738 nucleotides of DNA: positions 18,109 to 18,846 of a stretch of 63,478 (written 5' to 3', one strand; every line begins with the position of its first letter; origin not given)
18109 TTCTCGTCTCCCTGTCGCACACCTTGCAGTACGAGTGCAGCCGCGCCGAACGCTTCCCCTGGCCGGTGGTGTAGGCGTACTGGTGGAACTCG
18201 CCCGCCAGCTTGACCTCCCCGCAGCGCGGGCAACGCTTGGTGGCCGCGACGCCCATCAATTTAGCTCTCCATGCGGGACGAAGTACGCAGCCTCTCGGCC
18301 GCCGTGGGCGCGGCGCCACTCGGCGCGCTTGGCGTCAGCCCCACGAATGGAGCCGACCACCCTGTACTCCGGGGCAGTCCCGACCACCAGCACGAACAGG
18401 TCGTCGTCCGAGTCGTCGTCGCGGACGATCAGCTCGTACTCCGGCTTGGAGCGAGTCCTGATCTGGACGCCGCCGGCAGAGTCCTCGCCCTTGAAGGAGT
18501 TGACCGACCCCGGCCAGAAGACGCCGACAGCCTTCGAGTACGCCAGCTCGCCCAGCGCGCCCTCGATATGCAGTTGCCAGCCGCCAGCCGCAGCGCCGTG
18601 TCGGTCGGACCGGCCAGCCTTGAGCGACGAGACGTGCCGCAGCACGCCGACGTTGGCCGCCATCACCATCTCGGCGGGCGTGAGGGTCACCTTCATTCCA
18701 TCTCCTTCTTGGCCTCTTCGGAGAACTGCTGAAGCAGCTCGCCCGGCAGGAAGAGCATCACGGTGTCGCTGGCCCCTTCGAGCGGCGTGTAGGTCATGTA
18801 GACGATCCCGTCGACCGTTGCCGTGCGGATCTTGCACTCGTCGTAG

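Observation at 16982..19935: TerL is split at the ATPase/nuclease boundary by a two-gene nuclease cassette and flanked by paralogous HNH genes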

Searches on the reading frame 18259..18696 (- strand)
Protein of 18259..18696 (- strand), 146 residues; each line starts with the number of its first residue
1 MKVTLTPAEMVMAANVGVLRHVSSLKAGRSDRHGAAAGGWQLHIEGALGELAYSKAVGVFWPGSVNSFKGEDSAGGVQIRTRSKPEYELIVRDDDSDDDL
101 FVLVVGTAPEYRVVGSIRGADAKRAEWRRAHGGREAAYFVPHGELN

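Call 6: search_protein_families(library=pfam, proteins=[window:18259-18696:-], max_evalue=0.01)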
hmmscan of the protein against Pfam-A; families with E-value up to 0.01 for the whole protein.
window:18259-18696:- (146 aa): 0 families

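Call 13: search_protein_families(library=phrogs, proteins=[window:18259-18696:-], max_evalue=0.01)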
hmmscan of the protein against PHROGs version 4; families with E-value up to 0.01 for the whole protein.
window:18259-18696:- (146 aa): 1 family
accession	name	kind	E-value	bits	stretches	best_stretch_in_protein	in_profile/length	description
phrog_18407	-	unknown function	1.6e-28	100.8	1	2-146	3-153/162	-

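Call 15: search_dna_similar(query=window:18259-18696:-, collection=phages, mode=protein, max_rows=40, max_evalue=0.001)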
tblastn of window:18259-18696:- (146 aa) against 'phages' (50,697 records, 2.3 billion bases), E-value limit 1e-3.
Records with a match: 4; places in all: 4; records where one place covers at least 80% of the query: 4.
Best place of each record, by identity: <60% 4.
By first word of the organism name: Synechococcus 4.
By host as written in the record: Synechococcus sp. CB0204 2; Synechococcus sp. CB0101 2.
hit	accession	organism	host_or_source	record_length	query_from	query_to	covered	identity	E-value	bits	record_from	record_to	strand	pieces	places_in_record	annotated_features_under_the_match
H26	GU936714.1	Synechococcus phage S-CBS2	Synechococcus sp. CB0204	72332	3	146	99%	32.0%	2e-4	45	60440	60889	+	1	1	hypothetical protein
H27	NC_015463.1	Synechococcus phage S-CBS2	Synechococcus sp. CB0204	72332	3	146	99%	32.0%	2e-4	45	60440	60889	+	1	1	hypothetical protein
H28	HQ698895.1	Synechococcus phage S-CBS4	Synechococcus sp. CB0101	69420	5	145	97%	31.8%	6e-10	62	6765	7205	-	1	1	hypothetical protein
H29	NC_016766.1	Synechococcus phage S-CBS4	Synechococcus sp. CB0101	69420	5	145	97%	31.8%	6e-10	62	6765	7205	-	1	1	hypothetical protein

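Call 32: find_homologous_proteins(query=window:18259-18696:-)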
Query window:18259-18696:- (146 aa): 61 proteins with E <= 0.001 among 237 candidates.
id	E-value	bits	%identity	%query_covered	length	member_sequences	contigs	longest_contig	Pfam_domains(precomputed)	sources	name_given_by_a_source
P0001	4.6e-91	320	100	100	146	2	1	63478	-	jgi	jgi:hypothetical protein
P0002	1.5e-54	202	61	99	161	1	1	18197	-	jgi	jgi:hypothetical protein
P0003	4.6e-53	197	63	99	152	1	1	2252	-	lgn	-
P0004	4.3e-50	187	57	99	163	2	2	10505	-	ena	-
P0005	1.9e-49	185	60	98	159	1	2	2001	-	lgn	-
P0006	1.0e-48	183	59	99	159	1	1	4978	-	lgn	-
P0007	2.5e-47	178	56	100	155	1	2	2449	-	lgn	-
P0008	9.9e-47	176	58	100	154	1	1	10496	-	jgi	jgi:hypothetical protein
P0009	1.1e-46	176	58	100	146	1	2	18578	-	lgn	-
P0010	2.0e-46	175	56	100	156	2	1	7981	-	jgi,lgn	jgi:hypothetical protein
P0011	3.2e-46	175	60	90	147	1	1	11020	-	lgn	-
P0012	1.1e-44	170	55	100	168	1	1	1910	-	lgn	-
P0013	4.1e-44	168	59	100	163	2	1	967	-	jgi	-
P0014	4.1e-44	168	54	99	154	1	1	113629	-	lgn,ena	-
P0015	5.9e-44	167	58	90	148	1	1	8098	-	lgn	-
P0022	2.5e-42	162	51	100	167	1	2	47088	-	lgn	-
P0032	2.3e-39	153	53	100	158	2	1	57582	-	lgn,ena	-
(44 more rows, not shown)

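Call 40: predict_structure(alignment_id=A2)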
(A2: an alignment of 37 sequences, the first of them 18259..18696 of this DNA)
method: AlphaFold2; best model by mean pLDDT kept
length: 146 residues; sequences in the alignment: 37
mean_pLDDT: 90.0   pTM: 0.85
mean pLDDT of the five models: 90.0, 89.2, 88.8, 88.6, 88.3
residues with pLDDT >= 90: 109; 70-90: 20; 50-70: 16; < 50: 1
segments of 3 or more residues with pLDDT < 50: none
pLDDT, mean of each block of 10 residues (from residue 1): 98 96 84 63 95 96 73 75 97 95 98 98 97 90 98
secondary structure, 60 per line:
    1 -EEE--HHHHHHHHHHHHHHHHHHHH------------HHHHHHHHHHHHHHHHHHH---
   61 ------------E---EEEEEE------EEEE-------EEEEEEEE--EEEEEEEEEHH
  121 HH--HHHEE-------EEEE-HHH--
elements in order: E2-4 H7-26 H39-57 E77-82 E89-92 E100-107 E110-118 H119-122 E137-140

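Call 44: fold_search(model_id=the predicted structure, library=pdb)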
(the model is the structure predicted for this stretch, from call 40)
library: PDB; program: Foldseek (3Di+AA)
matches with E <= 10: 74; with E <= 0.001: 0
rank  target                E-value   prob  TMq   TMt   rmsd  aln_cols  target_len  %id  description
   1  3pvi_A                5.8e-01  0.18  0.38  0.36   8.2       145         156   12  D34G MUTANT OF PVUII ENDONUCLEASE COMPLEXED WITH COGNATE DNA SHOWS THAT ASP34 IS DIRECTLY INVOLVED IN DNA RECOGNITION  (released 1998-10-14)
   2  6isa                  9.7e-01  0.06  0.17  0.13  10.3        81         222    7  mCD226 (released 2018-12-26)
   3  7f74_A                1.2e+00  0.04  0.21  0.11  14.3       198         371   10  Rv3094c in complex with FMN. (released 2022-06-29)
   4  3iuw_A                1.3e+00  0.11  0.26  0.40   4.9        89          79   12  Crystal structure of Activating signal cointegrator (NP_814290.1) from ENTEROCOCCUS FAECALIS V583 at 1.58 A resolution (released 2009-09-15)
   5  1pvi_A                1.5e+00  0.10  0.35  0.34   8.1       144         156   10  STRUCTURE OF PVUII ENDONUCLEASE WITH COGNATE DNA (released 1995-02-14)
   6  3m6u_A                1.6e+00  0.05  0.20  0.09   9.2        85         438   14  Multi-site-specific 16S rRNA methyltransferase RsmF from Thermus thermophilus in space group 43 (released 2010-03-31)
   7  5jpw_MODEL_1_A        1.6e+00  0.01  0.14  0.14  16.9       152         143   12  Molecular basis for protein recognition specificity of the DYNLT1/Tctex1 canonical binding groove. Characteriz (released 2016-08-17)
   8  2pvi_A                1.8e+00  0.10  0.32  0.30   7.3       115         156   11  PVUII ENDONUCLEASE COMPLEXED TO AN IODINATED COGNATE DNA (released 1999-12-20)
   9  7f70                  1.8e+00  0.02  0.21  0.12  14.5       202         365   12  Crystal structure of Rv3094c (released 2022-06-29)
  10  3m6u_B                2.0e+00  0.05  0.20  0.08   6.3        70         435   16  Multi-site-specific 16S rRNA methyltransferase RsmF from Thermus thermophilus in space group 43 (released 2010-03-31)
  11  3m6v_A                2.1e+00  0.05  0.19  0.08   6.3        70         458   16  Multi-site-specific 16S rRNA methyltransferase RsmF from Thermus thermophilus in space group P2 in complex with S-Aden (released 2010-03-31)
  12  4mng_E                2.2e+00  0.03  0.17  0.13  10.1        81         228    5  Structure of the DP10.7 TCR with CD1d-sulfatide (released 2013-12-18)
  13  1xhv_A                2.7e+00  0.06  0.32  0.21  13.7       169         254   12  HincII bound to cleaved cognate DNA GTCGAC and Mn2+ (released 2004-09-28)
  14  6isb_B                3.5e+00  0.02  0.17  0.13  10.9        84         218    8  crystal structure of human CD226 (released 2018-12-26)
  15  7xr2_a                3.5e+00  0.02  0.20  0.11  16.9       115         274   15  3.1 Angstrom cryoEM icosahedral reconstruction of mud crab reovirus (released 2023-04-19)
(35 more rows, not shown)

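Call 48: fold_search(model_id=the predicted structure, library=viral)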
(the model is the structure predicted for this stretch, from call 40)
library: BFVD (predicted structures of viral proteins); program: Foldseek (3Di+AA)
matches with E <= 10: 160; with E <= 0.001: 44
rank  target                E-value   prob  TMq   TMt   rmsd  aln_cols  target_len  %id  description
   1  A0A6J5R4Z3            6.7e-17  1.00  0.92  0.85   2.1       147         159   40  Uncharacterized protein [uncultured Caudovirales phage]
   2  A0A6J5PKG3            2.3e-14  1.00  0.86  0.83   2.8       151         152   32  Uncharacterized protein [uncultured Caudovirales phage]
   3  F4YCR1                3.1e-13  1.00  0.87  0.80   2.8       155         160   28  (no name in the UniProt tables at hand)
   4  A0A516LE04            8.1e-13  1.00  0.85  0.63   3.0       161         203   30  (no name in the UniProt tables at hand)
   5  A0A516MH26            8.6e-13  1.00  0.81  0.79   2.7       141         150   32  (no name in the UniProt tables at hand)
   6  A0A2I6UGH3            3.8e-12  1.00  0.87  0.76   2.8       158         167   22  Uncharacterized protein [Salinibacter phage M8CR30-4]
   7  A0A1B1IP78            4.3e-12  1.00  0.86  0.76   2.7       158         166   26  (no name in the UniProt tables at hand)
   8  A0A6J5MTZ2            4.7e-11  1.00  0.81  0.68   3.1       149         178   24  Uncharacterized protein [uncultured Caudovirales phage]
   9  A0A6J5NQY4            7.3e-11  1.00  0.88  0.83   2.1       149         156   18  Uncharacterized protein [uncultured Caudovirales phage]
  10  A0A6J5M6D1            8.3e-11  1.00  0.80  0.70   4.0       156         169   22  Uncharacterized protein [uncultured Caudovirales phage]
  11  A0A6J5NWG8            4.2e-10  1.00  0.71  0.68   4.2       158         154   25  Uncharacterized protein [uncultured Caudovirales phage]
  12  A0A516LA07            6.1e-10  1.00  0.79  0.72   3.1       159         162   23  (no name in the UniProt tables at hand)
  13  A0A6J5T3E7            1.5e-09  1.00  0.77  0.67   3.5       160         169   19  Uncharacterized protein [uncultured Caudovirales phage]
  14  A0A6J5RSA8            2.0e-09  1.00  0.77  0.68   3.8       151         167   17  Uncharacterized protein [uncultured Caudovirales phage]
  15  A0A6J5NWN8            3.5e-09  1.00  0.81  0.50   3.3       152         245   19  Uncharacterized protein [uncultured Caudovirales phage]
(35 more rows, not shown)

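Call 82: find_encoding_contigs(protein=P0002, flank=3500, max_places=2)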
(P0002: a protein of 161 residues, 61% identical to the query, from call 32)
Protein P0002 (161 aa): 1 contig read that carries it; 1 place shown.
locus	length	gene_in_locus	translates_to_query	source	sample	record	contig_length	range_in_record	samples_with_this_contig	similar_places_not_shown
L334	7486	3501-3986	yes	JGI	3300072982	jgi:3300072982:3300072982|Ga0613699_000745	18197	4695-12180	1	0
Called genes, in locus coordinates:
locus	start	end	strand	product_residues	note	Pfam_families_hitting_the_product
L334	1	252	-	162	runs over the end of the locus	-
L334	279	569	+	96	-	-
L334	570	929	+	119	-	PF10544:T5orf172 (weak)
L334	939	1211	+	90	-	-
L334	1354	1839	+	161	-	-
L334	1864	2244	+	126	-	-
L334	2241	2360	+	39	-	-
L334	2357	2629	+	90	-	-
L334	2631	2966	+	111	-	-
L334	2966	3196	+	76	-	-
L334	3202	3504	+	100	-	-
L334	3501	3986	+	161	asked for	-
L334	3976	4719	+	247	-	-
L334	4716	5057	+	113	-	-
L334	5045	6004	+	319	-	PF13481:AAA_25, PF03796:DnaB_C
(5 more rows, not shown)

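Call 83: find_encoding_contigs(protein=P0032, flank=3500, max_places=2)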
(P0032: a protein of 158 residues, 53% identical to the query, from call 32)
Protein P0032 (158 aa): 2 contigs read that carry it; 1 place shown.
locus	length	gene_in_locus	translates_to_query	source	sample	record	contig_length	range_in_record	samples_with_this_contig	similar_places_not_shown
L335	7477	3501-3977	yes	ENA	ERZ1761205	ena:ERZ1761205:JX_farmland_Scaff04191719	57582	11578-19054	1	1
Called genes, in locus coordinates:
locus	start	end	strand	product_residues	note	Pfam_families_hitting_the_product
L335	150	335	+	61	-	-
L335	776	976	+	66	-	-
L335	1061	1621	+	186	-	-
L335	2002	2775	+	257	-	-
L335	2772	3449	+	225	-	-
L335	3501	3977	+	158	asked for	-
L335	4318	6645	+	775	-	-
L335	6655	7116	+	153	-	-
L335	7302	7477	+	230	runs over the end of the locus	-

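Call 84: find_encoding_contigs(protein=P0022, flank=3500, max_places=2)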
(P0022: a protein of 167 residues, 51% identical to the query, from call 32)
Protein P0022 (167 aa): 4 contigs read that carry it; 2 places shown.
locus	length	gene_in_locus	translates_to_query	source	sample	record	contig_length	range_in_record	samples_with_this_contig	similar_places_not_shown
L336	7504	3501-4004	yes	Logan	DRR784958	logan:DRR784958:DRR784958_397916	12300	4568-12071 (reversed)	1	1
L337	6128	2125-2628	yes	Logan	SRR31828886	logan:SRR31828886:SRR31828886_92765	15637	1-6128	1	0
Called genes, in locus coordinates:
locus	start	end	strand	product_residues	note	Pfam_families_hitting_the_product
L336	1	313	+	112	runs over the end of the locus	-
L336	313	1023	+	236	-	PF01471:PG_binding_1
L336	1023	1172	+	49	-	-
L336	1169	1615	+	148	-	PF03734:YkuD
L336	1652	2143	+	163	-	-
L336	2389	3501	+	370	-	-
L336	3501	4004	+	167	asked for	-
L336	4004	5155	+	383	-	PF00149:Metallophos (weak)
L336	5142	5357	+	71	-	PF12802:MarR_2 (weak), PF13412:HTH_24 (weak)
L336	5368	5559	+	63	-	-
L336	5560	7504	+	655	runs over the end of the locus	PF00005:ABC_tran (faint), PF02463:SMC_N, PF13175:AAA_15, PF13476:AAA_23, PF13514:AAA_27, PF13304:AAA_21 (faint)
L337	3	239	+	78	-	?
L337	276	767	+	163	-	-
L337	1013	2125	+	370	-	-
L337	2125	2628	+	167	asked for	-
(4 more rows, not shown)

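Call 93: search_protein_families(library=pfam, max_evalue=10, proteins=[window:18259-18696:-])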
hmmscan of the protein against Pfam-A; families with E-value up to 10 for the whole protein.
window:18259-18696:- (146 aa): 0 families
